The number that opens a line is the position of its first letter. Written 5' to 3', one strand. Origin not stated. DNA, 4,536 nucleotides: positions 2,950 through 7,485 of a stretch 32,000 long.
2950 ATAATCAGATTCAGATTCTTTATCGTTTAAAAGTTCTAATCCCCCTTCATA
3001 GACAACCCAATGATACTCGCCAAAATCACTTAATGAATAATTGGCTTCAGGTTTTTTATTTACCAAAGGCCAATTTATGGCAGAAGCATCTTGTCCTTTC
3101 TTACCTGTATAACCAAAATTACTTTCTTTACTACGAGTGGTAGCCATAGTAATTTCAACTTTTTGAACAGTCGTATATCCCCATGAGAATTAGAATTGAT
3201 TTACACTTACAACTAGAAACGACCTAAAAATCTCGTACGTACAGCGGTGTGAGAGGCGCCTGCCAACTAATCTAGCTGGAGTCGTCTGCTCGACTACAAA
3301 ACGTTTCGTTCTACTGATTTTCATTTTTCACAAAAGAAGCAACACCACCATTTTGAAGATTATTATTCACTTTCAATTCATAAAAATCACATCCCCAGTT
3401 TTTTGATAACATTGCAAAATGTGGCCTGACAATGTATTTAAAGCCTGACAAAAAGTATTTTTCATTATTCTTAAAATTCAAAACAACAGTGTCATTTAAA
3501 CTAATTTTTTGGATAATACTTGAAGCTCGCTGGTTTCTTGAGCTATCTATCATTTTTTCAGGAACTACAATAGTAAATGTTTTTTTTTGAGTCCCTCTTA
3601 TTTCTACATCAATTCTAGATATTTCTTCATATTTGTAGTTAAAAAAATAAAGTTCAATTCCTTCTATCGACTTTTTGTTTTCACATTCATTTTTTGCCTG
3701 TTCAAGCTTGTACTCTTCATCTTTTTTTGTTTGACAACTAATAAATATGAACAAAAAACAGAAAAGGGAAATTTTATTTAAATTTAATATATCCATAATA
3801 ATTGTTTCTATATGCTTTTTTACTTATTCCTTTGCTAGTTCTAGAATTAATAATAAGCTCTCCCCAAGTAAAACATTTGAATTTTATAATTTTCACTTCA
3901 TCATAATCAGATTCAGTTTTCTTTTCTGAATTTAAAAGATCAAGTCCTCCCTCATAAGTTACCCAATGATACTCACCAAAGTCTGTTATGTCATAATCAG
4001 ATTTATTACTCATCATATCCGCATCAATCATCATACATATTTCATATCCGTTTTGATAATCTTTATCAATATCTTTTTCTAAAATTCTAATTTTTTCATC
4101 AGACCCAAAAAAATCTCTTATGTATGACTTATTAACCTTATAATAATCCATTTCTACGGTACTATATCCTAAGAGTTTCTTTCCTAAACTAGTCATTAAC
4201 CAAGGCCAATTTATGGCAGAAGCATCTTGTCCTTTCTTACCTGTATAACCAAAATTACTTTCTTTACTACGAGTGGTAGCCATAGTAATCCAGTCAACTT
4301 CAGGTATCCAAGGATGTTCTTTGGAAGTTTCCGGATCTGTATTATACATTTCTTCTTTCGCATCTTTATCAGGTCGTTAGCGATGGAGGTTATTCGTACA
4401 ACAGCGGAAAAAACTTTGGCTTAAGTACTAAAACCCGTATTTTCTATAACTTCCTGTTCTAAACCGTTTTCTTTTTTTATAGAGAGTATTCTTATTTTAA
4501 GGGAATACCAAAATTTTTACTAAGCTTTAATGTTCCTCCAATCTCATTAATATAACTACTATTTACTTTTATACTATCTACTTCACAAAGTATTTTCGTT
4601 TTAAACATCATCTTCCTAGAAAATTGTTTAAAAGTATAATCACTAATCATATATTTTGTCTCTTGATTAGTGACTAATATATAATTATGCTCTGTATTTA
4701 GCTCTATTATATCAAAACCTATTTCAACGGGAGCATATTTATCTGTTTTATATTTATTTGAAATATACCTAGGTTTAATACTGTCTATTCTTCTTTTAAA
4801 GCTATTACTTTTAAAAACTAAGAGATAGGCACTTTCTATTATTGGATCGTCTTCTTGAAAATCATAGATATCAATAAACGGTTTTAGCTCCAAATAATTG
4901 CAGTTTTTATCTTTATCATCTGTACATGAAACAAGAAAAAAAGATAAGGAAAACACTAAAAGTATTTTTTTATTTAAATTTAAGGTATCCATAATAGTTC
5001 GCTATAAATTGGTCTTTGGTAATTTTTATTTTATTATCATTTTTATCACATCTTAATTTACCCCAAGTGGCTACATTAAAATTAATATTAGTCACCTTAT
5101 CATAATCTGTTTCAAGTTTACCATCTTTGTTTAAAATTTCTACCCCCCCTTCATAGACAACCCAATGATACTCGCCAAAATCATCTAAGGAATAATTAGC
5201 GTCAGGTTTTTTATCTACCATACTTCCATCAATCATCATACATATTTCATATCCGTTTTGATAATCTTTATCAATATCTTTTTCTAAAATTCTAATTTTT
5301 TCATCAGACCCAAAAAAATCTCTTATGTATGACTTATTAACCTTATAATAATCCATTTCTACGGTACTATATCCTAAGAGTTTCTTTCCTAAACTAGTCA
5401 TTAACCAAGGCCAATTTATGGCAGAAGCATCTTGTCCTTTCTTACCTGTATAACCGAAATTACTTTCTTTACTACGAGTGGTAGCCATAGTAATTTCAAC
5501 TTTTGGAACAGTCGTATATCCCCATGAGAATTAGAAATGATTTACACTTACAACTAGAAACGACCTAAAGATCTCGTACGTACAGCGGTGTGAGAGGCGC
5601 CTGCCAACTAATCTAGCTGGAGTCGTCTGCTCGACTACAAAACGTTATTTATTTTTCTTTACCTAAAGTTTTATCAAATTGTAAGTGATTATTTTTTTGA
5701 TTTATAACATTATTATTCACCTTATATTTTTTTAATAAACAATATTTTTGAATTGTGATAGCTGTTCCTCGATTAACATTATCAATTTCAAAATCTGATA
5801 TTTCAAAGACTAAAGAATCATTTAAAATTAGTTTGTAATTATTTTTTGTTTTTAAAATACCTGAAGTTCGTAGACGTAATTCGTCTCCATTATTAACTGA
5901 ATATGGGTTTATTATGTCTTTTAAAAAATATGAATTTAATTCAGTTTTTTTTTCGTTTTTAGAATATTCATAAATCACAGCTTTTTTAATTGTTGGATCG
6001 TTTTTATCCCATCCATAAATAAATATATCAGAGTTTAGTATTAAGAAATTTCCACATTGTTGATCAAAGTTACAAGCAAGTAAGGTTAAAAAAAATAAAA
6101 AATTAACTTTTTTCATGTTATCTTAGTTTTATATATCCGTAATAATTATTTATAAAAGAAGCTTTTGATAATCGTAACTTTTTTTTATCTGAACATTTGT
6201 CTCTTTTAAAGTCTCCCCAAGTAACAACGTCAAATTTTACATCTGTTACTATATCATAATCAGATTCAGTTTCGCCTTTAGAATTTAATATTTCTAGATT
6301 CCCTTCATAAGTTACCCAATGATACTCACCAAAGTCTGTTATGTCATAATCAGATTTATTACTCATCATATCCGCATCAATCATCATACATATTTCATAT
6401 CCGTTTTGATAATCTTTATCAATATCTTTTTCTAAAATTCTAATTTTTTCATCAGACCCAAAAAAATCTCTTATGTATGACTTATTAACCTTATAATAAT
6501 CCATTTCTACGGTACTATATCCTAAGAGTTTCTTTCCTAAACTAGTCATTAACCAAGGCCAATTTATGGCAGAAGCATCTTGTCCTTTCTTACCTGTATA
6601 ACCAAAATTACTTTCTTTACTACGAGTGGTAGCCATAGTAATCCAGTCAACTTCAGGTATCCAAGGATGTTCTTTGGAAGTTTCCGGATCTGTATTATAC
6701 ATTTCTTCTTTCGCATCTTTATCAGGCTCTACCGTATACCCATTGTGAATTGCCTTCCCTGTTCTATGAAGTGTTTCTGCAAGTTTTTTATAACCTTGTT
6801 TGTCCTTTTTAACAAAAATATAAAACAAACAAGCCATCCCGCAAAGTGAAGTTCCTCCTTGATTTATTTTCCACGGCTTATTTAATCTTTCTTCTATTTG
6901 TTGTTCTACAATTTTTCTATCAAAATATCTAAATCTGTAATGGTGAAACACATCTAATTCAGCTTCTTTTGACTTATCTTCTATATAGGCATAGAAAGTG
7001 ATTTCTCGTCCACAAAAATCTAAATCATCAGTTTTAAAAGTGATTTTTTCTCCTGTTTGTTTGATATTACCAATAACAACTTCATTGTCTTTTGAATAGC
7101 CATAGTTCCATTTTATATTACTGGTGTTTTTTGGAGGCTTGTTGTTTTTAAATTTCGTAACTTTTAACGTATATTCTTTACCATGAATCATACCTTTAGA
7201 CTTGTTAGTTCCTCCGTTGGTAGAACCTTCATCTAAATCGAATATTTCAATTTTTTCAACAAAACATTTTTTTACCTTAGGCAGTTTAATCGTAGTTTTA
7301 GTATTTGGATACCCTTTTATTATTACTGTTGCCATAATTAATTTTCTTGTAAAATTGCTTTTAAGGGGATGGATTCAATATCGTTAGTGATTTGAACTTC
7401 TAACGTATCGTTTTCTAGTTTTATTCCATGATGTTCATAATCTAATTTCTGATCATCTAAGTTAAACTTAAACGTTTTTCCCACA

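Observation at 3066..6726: Long direct repeats that look nucleotide-identical end at different points inside the toxin domain, giving a mosaic recombination substrate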

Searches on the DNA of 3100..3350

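Call 46: search_rna_families(source=window, start=3100, end=3350, threshold=evalue, max_evalue=10, show_alignments=2)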
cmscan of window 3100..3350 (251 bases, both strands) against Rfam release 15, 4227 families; matches with E-value up to 10: 1.
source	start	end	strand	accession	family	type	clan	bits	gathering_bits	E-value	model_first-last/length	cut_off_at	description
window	3119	3177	-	RF02971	emrB-Lactobacillus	Gene; sRNA;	-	15.3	60.8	9.4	1-66/66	no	emrB-Lactobacillus RNA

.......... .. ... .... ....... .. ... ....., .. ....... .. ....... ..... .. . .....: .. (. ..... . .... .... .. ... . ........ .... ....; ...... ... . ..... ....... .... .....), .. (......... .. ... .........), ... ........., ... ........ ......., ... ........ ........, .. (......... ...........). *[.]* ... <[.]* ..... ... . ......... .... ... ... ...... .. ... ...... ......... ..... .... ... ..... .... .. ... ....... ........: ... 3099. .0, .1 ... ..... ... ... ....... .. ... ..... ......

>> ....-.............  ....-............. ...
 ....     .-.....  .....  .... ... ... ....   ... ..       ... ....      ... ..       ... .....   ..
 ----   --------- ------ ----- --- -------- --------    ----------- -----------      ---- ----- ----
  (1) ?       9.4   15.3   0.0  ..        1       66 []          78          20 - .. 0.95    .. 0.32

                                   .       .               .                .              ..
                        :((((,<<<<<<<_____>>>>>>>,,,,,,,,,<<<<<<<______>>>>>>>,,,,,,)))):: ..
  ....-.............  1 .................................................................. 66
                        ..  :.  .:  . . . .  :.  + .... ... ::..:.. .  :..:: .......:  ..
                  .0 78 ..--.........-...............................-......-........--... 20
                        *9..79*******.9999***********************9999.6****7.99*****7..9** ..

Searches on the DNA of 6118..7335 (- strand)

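Call 45: search_rna_families(sources=[L120, L129, L066, L004], threshold=gathering, show_alignments=1)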
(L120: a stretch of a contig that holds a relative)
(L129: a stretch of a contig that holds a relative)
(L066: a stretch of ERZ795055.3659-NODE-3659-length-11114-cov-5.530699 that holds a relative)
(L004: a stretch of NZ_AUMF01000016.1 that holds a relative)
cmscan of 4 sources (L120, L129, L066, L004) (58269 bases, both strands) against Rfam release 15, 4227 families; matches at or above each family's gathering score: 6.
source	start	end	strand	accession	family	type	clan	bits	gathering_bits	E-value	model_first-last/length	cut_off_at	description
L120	5291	5461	-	RF02001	group-II-D1D4-3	Intron;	CL00102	125.4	32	2e-25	1-170/170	no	Group II catalytic intron D1-D4-3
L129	11024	11196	+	RF02001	group-II-D1D4-3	Intron;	CL00102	123.1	32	7.4e-25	1-170/170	no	Group II catalytic intron D1-D4-3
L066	6897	7069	+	RF02001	group-II-D1D4-3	Intron;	CL00102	111.4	32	5.2e-22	1-170/170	no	Group II catalytic intron D1-D4-3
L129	788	1011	+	RF02001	group-II-D1D4-3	Intron;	CL00102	110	32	1.2e-21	1-170/170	no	Group II catalytic intron D1-D4-3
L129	1023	1133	+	RF01998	group-II-D1D4-1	Intron;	CL00102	43.3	35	0.00015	1-84/84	no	Group II catalytic intron D1-D4-1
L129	11197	11316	+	RF01998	group-II-D1D4-1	Intron;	CL00102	40.8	35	0.00054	1-84/84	no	Group II catalytic intron D1-D4-1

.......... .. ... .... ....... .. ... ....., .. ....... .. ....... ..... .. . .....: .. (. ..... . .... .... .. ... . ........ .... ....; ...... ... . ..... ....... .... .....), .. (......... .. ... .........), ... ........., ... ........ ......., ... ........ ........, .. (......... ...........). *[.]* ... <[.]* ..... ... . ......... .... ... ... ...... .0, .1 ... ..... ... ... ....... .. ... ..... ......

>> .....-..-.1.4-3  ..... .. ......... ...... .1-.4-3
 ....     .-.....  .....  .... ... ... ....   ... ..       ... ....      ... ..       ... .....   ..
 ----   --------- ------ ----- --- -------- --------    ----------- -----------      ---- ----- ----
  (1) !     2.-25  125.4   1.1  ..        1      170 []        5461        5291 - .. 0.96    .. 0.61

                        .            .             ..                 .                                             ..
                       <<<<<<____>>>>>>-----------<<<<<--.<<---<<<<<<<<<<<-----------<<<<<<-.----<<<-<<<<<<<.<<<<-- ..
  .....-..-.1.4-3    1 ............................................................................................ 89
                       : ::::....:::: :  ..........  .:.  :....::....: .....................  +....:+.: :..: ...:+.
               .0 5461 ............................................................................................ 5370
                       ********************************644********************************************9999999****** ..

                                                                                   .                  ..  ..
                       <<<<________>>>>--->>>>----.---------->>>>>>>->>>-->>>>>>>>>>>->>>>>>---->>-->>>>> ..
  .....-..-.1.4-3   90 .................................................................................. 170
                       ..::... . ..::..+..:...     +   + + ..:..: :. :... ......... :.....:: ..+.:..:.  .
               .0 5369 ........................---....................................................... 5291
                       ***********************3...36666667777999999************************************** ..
